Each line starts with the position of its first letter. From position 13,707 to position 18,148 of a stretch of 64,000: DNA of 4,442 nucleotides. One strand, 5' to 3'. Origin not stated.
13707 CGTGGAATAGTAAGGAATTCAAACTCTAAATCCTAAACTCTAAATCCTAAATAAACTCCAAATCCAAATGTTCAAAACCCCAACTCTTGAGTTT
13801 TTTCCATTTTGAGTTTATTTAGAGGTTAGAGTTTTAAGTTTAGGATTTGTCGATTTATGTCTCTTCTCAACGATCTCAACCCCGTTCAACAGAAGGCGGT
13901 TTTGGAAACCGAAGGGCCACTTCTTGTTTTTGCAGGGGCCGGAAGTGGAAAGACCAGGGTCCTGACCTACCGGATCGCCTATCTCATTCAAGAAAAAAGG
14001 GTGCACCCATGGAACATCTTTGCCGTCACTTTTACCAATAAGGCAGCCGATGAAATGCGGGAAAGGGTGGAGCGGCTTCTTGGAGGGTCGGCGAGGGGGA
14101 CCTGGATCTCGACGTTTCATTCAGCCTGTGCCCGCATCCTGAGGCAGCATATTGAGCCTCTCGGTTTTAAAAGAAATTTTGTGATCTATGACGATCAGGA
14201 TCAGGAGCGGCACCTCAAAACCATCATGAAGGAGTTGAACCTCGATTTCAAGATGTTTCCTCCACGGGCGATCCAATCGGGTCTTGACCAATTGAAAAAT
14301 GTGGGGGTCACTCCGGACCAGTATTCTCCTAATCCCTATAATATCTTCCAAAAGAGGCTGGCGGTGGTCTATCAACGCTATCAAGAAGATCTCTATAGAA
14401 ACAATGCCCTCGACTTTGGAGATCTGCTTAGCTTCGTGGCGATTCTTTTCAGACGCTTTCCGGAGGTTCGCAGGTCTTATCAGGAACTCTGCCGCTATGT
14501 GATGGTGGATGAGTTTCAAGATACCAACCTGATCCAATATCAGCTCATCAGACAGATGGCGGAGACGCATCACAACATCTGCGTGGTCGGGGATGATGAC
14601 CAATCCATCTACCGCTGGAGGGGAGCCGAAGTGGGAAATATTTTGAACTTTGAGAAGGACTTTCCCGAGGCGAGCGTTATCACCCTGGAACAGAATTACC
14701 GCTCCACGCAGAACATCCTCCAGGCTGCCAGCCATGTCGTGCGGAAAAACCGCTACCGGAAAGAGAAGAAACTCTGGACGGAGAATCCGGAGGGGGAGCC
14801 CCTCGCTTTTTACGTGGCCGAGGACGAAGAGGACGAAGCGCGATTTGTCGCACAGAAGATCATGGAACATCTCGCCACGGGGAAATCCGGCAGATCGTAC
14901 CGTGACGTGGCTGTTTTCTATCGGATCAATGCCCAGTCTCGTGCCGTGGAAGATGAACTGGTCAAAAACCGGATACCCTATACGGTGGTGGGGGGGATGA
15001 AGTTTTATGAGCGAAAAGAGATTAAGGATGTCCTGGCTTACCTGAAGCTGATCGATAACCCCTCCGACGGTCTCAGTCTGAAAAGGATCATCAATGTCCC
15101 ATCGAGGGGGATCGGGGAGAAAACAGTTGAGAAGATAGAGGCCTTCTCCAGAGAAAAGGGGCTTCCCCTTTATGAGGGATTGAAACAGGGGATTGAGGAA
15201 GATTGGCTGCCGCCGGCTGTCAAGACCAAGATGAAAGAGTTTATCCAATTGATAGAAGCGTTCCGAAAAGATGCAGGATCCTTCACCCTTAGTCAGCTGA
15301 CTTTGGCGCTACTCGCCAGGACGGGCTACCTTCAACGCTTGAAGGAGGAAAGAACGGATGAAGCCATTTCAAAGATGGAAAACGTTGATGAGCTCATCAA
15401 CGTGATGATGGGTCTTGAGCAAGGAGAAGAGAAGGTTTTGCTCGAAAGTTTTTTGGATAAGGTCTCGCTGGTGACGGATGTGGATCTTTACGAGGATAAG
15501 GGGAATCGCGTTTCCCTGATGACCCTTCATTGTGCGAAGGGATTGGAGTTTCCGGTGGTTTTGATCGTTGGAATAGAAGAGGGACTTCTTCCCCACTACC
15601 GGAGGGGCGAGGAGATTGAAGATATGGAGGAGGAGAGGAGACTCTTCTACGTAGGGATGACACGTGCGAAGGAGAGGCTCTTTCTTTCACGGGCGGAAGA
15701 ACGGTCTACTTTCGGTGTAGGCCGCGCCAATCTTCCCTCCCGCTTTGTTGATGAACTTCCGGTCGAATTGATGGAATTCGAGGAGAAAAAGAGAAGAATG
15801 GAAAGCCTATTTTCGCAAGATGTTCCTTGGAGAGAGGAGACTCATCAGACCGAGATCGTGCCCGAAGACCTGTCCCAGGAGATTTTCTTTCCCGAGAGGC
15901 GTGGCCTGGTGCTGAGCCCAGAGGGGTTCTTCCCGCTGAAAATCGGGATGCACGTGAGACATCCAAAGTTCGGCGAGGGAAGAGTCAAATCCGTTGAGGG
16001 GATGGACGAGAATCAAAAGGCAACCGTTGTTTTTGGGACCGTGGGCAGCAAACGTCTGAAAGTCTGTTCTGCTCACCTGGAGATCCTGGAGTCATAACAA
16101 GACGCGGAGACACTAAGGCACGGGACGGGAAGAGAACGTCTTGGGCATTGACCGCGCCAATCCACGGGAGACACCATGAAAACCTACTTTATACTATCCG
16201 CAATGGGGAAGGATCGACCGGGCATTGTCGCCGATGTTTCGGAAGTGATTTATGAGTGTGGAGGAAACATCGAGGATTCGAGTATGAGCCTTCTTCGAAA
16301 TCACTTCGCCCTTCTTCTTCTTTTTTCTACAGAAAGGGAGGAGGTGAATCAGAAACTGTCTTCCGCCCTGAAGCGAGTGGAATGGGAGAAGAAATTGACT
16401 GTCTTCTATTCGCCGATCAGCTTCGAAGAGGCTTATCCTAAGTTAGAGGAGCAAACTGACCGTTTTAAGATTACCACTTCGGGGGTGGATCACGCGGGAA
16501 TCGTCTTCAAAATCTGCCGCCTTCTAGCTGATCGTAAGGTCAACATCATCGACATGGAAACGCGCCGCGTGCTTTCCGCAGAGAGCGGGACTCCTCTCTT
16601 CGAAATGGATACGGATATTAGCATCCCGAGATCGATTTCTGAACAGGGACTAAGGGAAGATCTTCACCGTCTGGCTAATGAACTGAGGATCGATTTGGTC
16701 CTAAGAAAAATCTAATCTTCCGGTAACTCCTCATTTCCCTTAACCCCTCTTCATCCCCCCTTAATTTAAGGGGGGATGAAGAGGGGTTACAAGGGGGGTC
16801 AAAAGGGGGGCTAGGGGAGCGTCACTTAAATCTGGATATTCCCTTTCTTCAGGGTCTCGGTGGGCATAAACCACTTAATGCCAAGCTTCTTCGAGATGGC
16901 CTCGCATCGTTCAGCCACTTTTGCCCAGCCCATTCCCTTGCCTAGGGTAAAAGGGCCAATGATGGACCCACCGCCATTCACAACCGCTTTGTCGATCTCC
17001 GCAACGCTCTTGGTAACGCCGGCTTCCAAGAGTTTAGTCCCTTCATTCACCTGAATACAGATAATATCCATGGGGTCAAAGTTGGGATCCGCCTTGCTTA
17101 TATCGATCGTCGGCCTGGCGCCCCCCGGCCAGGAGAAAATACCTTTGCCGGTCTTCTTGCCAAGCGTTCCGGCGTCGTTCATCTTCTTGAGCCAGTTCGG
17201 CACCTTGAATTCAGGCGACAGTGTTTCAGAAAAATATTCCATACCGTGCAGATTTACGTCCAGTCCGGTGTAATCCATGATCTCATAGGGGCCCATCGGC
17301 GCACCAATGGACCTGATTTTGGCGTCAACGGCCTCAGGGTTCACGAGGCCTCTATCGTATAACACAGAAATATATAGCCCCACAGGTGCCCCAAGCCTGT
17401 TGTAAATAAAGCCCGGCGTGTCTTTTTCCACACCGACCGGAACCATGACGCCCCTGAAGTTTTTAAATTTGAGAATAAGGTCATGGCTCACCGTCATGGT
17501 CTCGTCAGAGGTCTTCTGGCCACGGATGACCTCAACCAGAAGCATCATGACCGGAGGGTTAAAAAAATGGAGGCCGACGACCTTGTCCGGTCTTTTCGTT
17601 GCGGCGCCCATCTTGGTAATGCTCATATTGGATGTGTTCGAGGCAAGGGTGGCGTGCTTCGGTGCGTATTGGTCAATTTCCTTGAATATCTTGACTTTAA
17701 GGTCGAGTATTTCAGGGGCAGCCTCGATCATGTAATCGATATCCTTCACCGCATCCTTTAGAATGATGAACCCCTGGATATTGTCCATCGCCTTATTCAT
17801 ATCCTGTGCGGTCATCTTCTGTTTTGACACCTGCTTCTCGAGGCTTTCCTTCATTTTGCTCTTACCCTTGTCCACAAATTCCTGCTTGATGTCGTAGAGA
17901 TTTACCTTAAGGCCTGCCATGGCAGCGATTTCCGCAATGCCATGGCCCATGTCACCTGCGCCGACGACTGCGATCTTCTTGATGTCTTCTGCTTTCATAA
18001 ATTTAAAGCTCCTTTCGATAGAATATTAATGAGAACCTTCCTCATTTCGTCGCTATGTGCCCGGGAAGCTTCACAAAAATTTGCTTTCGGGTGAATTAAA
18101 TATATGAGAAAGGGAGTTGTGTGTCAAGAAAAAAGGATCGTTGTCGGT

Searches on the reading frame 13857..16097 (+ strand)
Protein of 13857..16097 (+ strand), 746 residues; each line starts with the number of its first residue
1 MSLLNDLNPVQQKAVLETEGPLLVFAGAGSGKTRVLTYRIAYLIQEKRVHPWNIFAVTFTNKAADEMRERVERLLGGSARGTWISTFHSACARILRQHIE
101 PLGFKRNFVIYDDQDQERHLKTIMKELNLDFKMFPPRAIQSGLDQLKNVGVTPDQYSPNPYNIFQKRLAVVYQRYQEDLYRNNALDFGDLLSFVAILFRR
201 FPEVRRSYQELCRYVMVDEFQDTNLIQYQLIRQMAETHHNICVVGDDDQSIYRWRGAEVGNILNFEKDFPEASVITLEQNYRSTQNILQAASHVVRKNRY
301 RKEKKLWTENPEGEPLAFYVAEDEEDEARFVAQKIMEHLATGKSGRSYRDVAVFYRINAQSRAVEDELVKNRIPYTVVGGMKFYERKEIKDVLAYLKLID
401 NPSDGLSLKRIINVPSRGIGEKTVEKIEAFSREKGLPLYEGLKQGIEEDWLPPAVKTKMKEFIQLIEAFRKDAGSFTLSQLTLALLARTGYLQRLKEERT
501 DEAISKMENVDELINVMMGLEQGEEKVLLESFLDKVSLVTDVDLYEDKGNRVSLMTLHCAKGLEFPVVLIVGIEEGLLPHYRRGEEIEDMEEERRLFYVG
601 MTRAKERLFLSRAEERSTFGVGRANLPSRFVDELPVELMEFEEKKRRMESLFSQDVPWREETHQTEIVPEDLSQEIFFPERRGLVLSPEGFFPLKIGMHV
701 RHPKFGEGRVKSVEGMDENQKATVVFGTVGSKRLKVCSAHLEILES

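Call 37: search_protein_families(library=pfam, proteins=[window:13857-16097:+], max_evalue=0.00001)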
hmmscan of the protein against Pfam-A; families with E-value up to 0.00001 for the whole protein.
window:13857-16097:+ (746 aa): 5 families
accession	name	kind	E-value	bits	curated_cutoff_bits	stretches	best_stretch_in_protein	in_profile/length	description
PF00580.27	UvrD-helicase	-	7.3e-94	314.9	23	1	7-270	1-271/271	UvrD/REP helicase N-terminal domain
PF13361.12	UvrD_C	-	1.4e-83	281.6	25.6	1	275-614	1-349/350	UvrD-like helicase C-terminal domain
PF13245.12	AAA_19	-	9.7e-25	87.7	25.1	1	11-253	1-132/134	AAA domain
PF13538.12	UvrD_C_2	-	9.3e-10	38.7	27.4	1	554-610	4-51/52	UvrD-like helicase C-terminal domain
PF13604.12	AAA_30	-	1.2e-06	28.8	27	0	7-71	2-66/191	AAA domain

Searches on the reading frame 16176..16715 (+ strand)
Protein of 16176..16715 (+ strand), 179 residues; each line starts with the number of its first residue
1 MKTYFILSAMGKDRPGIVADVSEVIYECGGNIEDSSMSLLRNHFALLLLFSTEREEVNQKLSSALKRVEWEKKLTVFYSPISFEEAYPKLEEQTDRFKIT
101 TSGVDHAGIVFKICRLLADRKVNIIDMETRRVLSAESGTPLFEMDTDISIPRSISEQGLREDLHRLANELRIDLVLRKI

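Call 37: search_protein_families(library=pfam, proteins=[window:16176-16715:+], max_evalue=0.00001)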
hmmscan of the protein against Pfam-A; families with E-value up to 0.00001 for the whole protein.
window:16176-16715:+ (179 aa): 3 families
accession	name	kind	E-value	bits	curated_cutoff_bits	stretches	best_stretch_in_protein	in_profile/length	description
PF13740.12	ACT_6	-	1e-22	80.2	23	1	4-77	2-74/76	ACT domain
PF01842.31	ACT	-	7.8e-12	45.2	27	0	102-133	6-37/66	ACT domain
PF13291.12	ACT_4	-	4.6e-08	34.1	27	0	8-53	10-57/80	ACT domain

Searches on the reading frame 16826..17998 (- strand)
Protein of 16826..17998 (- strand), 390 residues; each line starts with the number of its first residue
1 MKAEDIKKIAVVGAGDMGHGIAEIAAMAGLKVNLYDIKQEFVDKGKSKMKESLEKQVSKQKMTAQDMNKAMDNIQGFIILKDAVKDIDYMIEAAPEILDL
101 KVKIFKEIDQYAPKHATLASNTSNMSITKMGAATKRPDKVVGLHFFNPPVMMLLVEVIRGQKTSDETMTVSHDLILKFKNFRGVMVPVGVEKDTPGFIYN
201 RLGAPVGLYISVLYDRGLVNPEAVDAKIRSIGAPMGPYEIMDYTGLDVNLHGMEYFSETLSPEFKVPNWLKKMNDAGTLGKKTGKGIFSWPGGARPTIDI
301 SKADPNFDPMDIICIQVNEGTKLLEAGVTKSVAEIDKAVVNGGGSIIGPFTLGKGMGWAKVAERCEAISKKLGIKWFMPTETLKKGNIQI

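Call 37: search_protein_families(library=pfam, proteins=[window:16826-17998:-], max_evalue=0.00001)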
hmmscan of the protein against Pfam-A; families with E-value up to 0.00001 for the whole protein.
window:16826-17998:- (390 aa): 2 families
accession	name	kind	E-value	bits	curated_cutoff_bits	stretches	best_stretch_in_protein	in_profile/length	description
PF02737.24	3HCDH_N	-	3e-57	193.9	22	1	8-178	1-170/180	3-hydroxyacyl-CoA dehydrogenase, NAD binding domain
PF00725.27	3HCDH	-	6.5e-29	100.7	22.1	1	196-289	1-96/97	3-hydroxyacyl-CoA dehydrogenase, C-terminal domain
